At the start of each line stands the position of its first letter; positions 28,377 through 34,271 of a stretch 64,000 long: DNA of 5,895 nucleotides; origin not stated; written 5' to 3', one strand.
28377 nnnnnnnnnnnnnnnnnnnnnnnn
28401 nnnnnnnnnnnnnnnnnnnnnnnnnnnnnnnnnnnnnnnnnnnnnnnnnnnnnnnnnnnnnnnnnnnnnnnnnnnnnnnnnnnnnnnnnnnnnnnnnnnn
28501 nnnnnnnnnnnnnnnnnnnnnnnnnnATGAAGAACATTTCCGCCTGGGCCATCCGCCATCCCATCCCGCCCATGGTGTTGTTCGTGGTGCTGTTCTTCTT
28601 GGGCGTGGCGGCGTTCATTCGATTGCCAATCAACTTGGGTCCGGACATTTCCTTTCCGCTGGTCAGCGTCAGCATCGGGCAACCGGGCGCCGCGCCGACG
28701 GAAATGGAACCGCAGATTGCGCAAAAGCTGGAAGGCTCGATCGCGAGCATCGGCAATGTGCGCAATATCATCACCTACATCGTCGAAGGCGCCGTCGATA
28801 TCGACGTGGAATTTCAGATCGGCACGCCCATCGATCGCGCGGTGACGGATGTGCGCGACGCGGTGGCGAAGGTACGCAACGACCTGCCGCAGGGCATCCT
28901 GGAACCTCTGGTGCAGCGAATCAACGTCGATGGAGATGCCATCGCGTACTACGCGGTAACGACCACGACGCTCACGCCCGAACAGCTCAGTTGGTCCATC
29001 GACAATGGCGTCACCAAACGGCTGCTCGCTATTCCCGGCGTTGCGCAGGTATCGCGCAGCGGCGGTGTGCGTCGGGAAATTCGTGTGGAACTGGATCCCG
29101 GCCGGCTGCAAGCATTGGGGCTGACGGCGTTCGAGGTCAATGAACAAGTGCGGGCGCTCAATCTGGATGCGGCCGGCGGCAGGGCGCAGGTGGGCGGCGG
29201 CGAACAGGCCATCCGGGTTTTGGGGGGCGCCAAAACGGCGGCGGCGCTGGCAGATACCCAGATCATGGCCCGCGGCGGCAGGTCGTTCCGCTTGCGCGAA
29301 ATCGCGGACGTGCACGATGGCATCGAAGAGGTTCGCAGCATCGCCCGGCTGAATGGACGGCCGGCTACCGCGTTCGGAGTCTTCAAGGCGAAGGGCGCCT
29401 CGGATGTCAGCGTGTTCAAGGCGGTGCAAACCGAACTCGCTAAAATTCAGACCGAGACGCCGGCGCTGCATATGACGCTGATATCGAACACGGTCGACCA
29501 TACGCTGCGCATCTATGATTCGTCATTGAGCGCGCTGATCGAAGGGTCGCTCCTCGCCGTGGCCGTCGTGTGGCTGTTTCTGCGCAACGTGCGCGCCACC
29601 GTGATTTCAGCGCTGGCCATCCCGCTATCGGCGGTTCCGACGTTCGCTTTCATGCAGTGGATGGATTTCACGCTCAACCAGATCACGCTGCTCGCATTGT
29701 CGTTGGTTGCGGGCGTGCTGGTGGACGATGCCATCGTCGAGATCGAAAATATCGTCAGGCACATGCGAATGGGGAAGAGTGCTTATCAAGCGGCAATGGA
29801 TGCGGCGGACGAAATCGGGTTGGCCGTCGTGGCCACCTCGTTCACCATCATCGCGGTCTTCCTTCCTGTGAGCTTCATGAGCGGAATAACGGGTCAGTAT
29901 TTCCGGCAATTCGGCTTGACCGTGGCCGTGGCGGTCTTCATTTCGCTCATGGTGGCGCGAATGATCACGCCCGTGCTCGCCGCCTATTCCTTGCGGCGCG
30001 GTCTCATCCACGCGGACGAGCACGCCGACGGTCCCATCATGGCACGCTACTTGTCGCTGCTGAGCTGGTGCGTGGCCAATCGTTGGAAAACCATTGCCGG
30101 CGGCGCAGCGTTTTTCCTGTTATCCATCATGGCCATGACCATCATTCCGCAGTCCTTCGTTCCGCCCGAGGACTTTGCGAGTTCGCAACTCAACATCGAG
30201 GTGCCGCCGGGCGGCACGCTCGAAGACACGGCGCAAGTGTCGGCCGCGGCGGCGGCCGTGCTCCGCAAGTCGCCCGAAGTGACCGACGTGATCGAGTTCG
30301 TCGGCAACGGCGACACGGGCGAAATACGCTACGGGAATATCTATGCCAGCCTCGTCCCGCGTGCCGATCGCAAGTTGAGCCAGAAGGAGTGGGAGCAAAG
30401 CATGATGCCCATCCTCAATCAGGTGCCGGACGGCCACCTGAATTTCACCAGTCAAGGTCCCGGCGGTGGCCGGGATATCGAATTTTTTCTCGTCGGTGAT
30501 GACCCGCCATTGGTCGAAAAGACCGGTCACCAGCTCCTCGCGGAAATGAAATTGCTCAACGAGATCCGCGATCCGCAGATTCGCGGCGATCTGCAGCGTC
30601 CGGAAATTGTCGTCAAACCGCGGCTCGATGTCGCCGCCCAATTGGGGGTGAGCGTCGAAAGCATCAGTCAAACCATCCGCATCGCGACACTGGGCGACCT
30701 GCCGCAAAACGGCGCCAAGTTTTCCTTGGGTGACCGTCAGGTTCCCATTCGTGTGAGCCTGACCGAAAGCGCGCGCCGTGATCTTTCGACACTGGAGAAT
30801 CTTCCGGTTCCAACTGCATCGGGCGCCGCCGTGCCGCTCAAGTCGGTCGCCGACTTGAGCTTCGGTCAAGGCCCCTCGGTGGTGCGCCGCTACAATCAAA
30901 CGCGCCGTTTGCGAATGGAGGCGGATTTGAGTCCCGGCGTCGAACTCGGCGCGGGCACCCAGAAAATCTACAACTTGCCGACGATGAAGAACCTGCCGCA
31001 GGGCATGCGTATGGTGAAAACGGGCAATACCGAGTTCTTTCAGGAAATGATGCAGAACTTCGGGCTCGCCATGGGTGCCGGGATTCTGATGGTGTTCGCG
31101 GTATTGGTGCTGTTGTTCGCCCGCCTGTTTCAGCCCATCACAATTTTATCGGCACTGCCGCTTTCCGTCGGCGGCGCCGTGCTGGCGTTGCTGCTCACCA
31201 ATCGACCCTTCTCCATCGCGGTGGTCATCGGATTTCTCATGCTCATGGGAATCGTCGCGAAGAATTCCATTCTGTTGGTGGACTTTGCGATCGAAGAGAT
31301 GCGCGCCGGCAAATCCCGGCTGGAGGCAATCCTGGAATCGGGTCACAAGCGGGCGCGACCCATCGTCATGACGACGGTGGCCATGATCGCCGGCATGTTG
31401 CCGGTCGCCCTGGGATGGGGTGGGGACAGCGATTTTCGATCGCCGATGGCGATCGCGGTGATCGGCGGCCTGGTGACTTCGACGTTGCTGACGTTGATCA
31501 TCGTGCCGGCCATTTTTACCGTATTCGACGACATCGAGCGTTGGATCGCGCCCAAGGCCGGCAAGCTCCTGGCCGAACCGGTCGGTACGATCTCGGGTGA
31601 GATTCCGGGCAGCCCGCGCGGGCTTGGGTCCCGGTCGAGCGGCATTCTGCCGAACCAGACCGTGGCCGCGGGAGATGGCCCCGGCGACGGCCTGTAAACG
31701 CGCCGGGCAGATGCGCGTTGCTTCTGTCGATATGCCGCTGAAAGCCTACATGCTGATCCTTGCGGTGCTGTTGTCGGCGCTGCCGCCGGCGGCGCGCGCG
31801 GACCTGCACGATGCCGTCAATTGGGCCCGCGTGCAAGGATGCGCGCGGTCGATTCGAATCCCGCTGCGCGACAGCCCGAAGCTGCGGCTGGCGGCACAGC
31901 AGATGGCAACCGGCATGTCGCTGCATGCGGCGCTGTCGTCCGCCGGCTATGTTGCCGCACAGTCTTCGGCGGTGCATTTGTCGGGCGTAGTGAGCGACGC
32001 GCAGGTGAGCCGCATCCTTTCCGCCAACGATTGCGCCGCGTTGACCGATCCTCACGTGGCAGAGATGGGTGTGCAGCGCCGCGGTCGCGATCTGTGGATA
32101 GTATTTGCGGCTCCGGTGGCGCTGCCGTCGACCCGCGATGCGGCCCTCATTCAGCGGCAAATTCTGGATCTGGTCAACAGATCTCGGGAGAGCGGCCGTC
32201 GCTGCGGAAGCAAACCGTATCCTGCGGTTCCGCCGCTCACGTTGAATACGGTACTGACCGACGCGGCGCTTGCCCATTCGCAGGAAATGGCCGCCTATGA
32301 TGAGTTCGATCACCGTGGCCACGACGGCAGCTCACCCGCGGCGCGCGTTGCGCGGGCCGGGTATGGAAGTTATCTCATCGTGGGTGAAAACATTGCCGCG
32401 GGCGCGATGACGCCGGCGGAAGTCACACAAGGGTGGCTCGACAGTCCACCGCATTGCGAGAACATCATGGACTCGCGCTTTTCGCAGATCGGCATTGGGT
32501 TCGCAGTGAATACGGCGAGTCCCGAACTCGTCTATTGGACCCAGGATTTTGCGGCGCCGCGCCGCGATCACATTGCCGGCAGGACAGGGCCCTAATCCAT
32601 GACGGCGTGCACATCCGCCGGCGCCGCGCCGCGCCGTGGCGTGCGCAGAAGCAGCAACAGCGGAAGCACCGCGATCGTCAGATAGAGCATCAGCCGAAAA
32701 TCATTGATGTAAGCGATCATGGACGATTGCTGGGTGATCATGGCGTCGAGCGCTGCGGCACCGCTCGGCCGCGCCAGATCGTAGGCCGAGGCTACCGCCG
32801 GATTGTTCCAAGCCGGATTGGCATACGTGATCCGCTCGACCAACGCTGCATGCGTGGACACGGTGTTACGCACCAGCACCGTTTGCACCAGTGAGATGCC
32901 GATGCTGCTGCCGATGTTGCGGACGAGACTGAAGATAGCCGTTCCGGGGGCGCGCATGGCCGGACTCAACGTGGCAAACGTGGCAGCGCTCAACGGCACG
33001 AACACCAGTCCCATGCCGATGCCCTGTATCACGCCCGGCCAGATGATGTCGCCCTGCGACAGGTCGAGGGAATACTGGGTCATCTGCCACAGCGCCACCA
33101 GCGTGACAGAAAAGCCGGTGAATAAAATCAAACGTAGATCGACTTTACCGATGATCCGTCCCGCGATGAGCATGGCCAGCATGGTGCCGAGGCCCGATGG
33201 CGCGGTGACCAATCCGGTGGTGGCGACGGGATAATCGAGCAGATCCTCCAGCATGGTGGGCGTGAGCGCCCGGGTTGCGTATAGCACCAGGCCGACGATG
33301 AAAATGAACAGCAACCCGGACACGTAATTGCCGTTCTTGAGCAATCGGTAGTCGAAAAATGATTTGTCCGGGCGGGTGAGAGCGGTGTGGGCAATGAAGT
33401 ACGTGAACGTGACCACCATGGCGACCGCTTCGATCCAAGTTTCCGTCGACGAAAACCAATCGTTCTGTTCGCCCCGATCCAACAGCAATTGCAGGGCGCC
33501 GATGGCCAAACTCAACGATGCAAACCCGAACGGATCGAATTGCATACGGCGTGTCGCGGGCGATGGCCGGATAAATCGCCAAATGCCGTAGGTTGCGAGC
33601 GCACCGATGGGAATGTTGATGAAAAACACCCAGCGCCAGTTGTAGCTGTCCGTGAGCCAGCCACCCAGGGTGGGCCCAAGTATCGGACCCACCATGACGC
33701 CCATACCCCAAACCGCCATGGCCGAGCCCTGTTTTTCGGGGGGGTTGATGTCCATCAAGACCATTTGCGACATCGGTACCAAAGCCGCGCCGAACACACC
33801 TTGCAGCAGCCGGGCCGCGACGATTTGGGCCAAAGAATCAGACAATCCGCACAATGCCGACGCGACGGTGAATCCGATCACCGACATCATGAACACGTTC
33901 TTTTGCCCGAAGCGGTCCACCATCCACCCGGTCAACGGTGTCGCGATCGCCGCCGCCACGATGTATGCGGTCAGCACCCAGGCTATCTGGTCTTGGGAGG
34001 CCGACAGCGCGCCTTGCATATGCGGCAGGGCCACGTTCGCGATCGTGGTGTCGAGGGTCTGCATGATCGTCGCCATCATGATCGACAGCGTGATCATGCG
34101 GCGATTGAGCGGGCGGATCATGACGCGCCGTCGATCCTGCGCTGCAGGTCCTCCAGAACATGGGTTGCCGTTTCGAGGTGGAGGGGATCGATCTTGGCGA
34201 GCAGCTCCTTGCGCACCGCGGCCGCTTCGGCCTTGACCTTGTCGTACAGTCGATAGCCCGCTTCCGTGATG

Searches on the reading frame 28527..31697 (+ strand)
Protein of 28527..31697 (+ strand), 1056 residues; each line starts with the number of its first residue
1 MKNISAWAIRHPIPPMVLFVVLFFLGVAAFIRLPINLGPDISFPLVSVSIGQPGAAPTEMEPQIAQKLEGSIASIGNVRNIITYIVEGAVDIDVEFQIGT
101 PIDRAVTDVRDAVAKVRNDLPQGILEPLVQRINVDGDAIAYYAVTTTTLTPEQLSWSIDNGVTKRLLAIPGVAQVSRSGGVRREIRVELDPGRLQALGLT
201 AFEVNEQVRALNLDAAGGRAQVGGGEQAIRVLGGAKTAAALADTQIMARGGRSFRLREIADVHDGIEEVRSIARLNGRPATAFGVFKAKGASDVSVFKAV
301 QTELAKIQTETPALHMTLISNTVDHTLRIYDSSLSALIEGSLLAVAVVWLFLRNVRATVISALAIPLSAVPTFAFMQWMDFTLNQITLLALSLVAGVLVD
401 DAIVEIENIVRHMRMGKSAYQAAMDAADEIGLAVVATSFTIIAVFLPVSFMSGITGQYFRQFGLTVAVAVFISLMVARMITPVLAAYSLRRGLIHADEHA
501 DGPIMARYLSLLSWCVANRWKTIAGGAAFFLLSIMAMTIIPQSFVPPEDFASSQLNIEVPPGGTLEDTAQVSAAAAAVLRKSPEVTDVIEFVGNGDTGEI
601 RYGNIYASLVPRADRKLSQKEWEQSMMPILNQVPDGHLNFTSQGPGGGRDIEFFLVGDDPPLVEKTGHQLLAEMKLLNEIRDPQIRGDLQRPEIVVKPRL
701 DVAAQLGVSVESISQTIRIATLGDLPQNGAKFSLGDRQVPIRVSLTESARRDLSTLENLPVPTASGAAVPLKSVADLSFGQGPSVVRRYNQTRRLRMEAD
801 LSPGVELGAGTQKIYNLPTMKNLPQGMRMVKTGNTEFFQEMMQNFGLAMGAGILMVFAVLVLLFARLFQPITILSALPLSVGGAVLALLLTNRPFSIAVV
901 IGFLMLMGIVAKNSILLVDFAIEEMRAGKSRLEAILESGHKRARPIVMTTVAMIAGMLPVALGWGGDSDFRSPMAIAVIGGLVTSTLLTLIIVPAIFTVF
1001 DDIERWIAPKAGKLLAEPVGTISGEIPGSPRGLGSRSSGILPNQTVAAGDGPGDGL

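Call 81: search_protein_families(library=pfam, proteins=[window:28527-31697:+], max_evalue=0.000001)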
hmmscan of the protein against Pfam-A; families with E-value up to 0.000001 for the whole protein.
window:28527-31697:+ (1056 aa): 2 families
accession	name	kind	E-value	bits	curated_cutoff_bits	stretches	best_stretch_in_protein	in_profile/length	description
PF00873.25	ACR_tran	-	3.8e-225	750.4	28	1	5-1000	2-1020/1021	AcrB/AcrD/AcrF family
PF03176.21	MMPL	-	1.1e-08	34.9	20.5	0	330-512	141-317/333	MMPL family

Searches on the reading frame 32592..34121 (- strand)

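Call 81: search_protein_families(library=pfam, proteins=[window:32592-34121:-], max_evalue=0.000001)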
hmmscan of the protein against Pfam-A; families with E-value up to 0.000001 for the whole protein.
window:32592-34121:- (509 aa): 2 families
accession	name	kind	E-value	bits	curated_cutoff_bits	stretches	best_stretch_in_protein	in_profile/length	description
PF07690.21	MFS_1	-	5.9e-58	196.9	33.4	1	15-408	2-346/347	Major Facilitator Superfamily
PF00083.30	Sugar_tr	-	3.2e-14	53.1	22.3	1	19-188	21-195/452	Sugar (and other) transporter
